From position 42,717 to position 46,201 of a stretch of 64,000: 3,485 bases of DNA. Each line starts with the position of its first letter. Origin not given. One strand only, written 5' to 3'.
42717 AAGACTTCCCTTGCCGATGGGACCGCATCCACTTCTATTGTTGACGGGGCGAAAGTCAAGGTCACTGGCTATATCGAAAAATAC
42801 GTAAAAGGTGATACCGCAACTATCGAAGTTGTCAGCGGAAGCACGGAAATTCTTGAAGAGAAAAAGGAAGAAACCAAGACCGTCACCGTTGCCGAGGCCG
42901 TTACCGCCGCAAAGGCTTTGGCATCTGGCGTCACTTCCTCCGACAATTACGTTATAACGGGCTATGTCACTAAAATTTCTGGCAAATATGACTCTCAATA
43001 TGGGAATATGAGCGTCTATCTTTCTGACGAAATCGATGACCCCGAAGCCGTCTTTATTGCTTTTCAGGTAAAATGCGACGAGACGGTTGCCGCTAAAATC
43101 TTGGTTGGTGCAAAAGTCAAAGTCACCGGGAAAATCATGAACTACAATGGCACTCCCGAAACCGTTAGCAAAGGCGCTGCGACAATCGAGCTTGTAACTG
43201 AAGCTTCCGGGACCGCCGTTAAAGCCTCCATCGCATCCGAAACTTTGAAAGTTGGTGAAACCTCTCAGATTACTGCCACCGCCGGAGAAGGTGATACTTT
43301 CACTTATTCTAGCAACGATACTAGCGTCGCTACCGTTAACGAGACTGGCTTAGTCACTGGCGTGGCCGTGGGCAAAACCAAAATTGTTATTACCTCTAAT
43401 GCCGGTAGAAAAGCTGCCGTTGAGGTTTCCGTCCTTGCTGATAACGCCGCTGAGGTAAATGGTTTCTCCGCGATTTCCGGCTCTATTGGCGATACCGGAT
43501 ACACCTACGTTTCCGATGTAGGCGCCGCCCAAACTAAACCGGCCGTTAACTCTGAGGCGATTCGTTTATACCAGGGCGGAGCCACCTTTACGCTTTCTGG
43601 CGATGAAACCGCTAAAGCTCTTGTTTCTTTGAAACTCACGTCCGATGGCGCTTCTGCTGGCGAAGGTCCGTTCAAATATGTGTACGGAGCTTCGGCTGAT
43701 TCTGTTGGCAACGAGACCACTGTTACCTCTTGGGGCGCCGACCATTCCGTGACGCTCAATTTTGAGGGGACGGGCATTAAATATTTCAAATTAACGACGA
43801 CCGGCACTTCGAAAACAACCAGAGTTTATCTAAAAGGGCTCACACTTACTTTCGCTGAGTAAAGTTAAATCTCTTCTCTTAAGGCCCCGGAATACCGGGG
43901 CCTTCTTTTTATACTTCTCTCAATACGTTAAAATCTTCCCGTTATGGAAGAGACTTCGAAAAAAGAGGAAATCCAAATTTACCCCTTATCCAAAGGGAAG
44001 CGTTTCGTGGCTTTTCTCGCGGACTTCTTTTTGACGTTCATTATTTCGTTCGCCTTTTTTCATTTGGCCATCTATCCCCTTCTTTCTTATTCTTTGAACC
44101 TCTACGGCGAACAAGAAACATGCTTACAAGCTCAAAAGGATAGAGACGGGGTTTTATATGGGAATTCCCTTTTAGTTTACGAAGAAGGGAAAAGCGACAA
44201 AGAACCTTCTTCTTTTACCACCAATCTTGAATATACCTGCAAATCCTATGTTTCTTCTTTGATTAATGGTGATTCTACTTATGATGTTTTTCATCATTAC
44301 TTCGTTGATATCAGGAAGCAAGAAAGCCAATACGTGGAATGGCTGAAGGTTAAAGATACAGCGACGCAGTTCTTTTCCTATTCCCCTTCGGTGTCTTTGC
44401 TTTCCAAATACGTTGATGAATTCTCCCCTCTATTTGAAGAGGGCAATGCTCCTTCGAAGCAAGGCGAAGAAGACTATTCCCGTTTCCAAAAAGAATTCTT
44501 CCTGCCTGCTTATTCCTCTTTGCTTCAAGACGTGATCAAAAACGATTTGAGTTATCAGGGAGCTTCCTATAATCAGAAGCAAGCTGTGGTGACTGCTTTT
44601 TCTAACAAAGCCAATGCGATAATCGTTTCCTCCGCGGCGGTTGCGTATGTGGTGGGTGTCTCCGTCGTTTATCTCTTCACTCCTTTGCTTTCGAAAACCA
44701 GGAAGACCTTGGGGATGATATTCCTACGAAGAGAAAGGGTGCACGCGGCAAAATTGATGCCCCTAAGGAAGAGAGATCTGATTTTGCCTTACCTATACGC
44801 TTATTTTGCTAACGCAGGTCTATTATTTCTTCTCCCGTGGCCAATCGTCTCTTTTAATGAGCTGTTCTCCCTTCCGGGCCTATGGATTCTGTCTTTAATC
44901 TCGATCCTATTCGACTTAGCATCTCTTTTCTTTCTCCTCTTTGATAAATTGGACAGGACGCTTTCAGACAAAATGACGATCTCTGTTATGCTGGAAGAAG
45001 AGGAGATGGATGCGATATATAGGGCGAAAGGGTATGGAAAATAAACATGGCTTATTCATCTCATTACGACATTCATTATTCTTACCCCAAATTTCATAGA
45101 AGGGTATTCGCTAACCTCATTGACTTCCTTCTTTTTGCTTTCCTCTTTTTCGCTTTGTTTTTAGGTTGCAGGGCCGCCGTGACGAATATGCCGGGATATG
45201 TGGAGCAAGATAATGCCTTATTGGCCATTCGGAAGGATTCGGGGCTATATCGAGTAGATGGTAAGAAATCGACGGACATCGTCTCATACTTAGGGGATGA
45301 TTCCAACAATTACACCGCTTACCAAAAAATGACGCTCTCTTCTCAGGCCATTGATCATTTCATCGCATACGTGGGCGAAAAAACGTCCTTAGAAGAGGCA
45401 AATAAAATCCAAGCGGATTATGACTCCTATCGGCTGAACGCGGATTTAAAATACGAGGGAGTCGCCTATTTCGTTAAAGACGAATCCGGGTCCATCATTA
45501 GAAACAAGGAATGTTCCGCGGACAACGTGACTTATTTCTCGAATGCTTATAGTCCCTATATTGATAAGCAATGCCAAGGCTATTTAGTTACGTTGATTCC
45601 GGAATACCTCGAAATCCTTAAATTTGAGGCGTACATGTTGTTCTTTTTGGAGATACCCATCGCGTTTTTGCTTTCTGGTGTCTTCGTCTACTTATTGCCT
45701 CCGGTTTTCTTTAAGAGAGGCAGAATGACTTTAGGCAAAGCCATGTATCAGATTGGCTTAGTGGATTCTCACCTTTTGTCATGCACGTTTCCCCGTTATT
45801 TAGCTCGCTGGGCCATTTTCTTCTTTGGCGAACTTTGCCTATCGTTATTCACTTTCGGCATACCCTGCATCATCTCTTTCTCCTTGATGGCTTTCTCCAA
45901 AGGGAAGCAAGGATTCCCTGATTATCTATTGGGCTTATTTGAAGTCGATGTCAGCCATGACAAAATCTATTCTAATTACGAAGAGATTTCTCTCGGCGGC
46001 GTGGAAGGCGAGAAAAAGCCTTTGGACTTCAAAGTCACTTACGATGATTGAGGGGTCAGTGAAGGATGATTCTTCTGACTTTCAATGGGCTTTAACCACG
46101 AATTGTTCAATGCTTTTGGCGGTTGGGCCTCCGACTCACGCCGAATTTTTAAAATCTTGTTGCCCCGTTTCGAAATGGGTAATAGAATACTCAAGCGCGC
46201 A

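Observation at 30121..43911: Nine-gene operon linking a Mollicutes-type ABC importer to a surface nuclease and an OB-repeat lipoprotein: candidate extracellular nucleic-acid capture, cleavage and uptake system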

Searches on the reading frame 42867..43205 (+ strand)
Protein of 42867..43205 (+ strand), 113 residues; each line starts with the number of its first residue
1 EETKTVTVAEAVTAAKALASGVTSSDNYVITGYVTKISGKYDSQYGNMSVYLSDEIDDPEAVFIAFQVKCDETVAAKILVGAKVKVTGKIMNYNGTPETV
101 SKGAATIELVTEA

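Call 49: search_solved_structures(query=A4, max_evalue=10, show_alignments=2)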
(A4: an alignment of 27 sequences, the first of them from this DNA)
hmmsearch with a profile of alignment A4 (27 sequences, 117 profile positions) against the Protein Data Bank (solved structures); distinct sequences matched with E-value up to 10: 9.
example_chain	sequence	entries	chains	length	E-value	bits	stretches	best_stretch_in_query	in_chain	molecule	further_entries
6ofe_P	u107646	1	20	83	0.053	16.8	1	31-86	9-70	Protein PrgI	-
2lpz_A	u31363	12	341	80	0.12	15.6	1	31-86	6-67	Protein prgI | PrgI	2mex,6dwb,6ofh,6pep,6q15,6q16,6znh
6off_A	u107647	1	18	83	0.13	15.5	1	31-86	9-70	Protein PrgI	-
2jow_A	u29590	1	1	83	0.14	15.5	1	31-86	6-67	Protein prgI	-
6ofg_P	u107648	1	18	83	0.39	14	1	31-74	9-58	Protein PrgI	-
2kv7_A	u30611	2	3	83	0.46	13.8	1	31-73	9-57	Protein prgI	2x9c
2g0u_A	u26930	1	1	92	0.56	13.5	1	26-72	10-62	type III secretion system needle protein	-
6i52_B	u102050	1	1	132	0.88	12.9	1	31-106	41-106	Replication factor A protein 2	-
7rro_W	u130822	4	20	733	1.7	11.9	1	64-108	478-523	EFHC2 | EF-hand domain-containing family member C2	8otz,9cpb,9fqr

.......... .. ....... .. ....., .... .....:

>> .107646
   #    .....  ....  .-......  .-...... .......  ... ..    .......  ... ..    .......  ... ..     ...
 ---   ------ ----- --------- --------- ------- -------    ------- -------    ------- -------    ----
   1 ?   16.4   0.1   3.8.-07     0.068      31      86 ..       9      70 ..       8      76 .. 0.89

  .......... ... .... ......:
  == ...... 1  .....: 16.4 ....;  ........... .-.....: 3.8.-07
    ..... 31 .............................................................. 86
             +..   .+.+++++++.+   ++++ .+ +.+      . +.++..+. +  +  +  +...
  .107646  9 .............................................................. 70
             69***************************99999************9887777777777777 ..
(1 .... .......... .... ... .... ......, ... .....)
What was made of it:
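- Tried and rejected: A profile of the OB repeat against PDB sequences gave nothing significant; PrgI at E 0.05 and RPA2 at 0.88 were rejected as chance (call 49).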

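Call 50: search_protein_families(library=pfam, alignment_id=A4, max_evalue=1)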
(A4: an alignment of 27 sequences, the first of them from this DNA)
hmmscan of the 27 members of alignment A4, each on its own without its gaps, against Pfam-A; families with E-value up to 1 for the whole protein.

A. member 1, seq(113 aa): 2 families
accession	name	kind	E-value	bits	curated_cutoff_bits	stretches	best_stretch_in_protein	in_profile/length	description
PF01336.31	tRNA_anti-codon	-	0.00084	19.7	27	1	29-98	2-66/75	OB-fold nucleic acid binding domain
PF21683.3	GpP-like_1st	-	0.083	13.3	27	1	22-50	53-81/85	Mu phage baseplate assembly protein GpP-like, N-terminal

B. families by the number of members that match (of 27 scanned): 26 families (the first 25 are shown)
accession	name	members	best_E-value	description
PF01336.31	tRNA_anti-codon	10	1.2e-05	OB-fold nucleic acid binding domain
PF13742.12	tRNA_anti_2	7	0.0031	OB-fold nucleic acid binding domain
PF03100.22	CcmE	5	0.0078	CcmE domain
PF21683.3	GpP-like_1st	4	0.028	Mu phage baseplate assembly protein GpP-like, N-terminal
PF19886.4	DUF6359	1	0.0036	Domain of unknown function (DUF6359)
PF18914.6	DUF5666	1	0.019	Domain of unknown function (DUF5666)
PF23252.1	KH_PARP14_5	1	0.02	PARP14, fifth type I KH domain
PF21377.3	MurD_N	1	0.033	MurD N-terminal domain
PF12985.13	DUF3869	1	0.034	Domain of unknown function (DUF3869)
PF16308.10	DUF4950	1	0.035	Domain of unknown function (DUF4950)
PF06135.17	IreB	1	0.047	IreB regulatory phosphoprotein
PF01394.26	Clathrin_propel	1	0.048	Clathrin propeller repeat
PF24135.1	DUF7402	1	0.073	Domain of unknown function (DUF7402)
PF01190.23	Pollen_Ole_e_1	1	0.076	Pollen protein Ole e 1 like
PF05746.21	DALR_1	1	0.077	DALR anticodon binding domain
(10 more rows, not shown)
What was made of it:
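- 41394..43862 (+): g9: 822-aa surface lipoprotein (lipobox LVSC). Domains in order: Ig-like domain 44-128; four strand-helix-OB repeats 129-604 (nt 41778-43205); Big_2 608-682 (nt 43215-43439); C-terminal beta-sandwich 684-822. 10 of 27 repeat units hit PF01336 (call 50).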

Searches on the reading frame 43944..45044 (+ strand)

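Call 36: search_protein_families(library=pfam, proteins=[window:43944-45044:+], max_evalue=0.001)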
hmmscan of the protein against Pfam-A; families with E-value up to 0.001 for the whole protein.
window:43944-45044:+ (366 aa): 1 family
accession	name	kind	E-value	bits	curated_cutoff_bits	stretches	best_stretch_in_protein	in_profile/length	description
PF06271.18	RDD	-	5.3e-05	24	24.1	0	18-44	5-31/137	RDD family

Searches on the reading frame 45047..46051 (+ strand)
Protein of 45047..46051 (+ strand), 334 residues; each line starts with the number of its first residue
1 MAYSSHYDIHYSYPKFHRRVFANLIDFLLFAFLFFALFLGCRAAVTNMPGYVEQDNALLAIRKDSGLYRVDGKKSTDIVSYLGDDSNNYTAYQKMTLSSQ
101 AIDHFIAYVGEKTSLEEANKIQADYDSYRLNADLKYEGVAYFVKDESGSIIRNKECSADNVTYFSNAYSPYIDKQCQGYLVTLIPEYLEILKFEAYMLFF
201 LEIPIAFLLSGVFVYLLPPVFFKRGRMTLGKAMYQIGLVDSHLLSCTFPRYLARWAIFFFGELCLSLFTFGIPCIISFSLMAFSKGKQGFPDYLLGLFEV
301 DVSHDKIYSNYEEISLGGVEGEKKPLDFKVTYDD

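Call 36: search_protein_families(library=pfam, proteins=[window:45047-46051:+], max_evalue=0.001)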
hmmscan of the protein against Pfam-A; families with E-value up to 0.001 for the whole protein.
window:45047-46051:+ (334 aa): 1 family
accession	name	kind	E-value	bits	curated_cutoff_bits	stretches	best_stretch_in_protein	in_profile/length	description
PF06271.18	RDD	-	1.3e-10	42.2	24.1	1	198-295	46-136/137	RDD family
